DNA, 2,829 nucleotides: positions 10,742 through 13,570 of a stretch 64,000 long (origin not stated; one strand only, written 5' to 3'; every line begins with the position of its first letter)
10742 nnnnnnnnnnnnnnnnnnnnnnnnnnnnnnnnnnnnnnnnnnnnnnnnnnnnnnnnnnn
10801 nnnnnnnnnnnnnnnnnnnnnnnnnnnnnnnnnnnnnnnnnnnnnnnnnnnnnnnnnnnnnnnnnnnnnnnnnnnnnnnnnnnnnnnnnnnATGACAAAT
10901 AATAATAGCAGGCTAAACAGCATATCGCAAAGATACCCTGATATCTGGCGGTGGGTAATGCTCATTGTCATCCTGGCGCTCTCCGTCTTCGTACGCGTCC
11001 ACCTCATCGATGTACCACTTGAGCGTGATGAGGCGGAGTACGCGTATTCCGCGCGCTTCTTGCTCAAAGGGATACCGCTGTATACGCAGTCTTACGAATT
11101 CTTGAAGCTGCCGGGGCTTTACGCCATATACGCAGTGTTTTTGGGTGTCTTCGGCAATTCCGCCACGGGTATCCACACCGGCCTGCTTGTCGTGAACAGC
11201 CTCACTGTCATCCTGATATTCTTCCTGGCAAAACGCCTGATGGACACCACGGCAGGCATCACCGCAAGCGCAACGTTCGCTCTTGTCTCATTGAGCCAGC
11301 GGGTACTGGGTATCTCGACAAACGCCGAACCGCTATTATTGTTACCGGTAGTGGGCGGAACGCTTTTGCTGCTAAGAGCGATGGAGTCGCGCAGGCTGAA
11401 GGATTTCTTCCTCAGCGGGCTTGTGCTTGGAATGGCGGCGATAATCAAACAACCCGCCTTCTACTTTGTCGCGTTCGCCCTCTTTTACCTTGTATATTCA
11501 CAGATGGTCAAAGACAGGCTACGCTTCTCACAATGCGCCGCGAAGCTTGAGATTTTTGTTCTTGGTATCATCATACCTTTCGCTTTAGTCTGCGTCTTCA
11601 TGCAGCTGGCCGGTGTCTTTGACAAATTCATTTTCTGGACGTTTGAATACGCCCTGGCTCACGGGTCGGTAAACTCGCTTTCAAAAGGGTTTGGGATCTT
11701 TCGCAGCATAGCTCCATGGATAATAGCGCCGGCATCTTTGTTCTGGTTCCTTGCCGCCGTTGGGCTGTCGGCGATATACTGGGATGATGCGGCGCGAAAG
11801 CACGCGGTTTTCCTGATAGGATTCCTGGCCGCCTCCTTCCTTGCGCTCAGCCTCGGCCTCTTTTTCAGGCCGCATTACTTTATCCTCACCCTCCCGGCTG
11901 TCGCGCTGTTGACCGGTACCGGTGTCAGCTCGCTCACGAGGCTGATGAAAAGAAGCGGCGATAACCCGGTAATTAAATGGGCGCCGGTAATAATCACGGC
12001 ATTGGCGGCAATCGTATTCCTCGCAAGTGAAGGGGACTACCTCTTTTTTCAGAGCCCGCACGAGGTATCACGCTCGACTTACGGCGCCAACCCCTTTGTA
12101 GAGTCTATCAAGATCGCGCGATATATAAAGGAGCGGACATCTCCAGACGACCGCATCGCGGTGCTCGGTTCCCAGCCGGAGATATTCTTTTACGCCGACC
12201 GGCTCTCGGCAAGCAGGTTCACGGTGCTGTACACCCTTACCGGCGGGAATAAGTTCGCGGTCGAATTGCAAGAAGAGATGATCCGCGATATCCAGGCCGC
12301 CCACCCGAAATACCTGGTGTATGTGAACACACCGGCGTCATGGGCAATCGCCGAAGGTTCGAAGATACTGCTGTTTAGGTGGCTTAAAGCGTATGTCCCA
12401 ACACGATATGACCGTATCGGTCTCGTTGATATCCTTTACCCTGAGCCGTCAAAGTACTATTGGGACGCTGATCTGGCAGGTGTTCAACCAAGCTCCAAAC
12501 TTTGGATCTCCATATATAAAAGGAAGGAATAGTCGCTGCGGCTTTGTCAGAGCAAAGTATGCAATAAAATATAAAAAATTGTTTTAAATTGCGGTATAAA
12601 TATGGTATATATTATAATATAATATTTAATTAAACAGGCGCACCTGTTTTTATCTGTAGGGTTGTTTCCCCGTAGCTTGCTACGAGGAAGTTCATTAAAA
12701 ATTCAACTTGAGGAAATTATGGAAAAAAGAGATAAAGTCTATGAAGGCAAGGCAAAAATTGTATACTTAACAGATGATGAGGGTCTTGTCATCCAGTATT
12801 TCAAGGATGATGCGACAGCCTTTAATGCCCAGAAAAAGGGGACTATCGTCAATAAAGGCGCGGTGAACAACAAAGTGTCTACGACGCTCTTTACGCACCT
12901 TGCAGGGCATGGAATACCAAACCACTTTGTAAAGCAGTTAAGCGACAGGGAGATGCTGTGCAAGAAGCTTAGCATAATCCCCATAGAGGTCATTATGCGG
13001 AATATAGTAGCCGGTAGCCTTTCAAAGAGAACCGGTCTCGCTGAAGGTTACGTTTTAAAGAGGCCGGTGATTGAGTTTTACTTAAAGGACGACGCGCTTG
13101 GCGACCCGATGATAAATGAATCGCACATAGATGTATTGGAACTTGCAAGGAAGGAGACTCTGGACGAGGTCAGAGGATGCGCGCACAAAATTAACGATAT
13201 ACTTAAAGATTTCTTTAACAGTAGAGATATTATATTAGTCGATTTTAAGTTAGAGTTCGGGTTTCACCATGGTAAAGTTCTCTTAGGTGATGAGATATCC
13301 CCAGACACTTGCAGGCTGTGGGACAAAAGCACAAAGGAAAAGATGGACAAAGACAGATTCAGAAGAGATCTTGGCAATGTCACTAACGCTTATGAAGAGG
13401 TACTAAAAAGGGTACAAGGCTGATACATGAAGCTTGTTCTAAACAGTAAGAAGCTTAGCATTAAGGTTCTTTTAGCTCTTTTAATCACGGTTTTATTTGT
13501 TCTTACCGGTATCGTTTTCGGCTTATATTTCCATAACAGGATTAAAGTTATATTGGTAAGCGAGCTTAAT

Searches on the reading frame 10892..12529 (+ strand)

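Call 52: search_protein_families(library=pfam, max_evalue=0.01, proteins=[window:10892-12529:+])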
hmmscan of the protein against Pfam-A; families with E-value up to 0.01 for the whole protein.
window:10892-12529:+ (546 aa): 1 family
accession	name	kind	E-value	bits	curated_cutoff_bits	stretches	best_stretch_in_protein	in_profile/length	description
PF13231.12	PMT_2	-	7.8e-16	59.1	26.1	1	74-223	4-148/160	Dolichyl-phosphate-mannose-protein mannosyltransferase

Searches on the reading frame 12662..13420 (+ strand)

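Call 68: search_protein_families(library=pfam, max_evalue=0.00001, proteins=[window:12662-13420:+])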
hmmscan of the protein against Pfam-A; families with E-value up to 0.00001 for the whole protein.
window:12662-13420:+ (253 aa): 1 family
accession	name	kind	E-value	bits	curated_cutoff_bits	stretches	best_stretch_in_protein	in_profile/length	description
PF01259.24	SAICAR_synt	-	3.4e-89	299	20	1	25-250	1-232/233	SAICAR synthetase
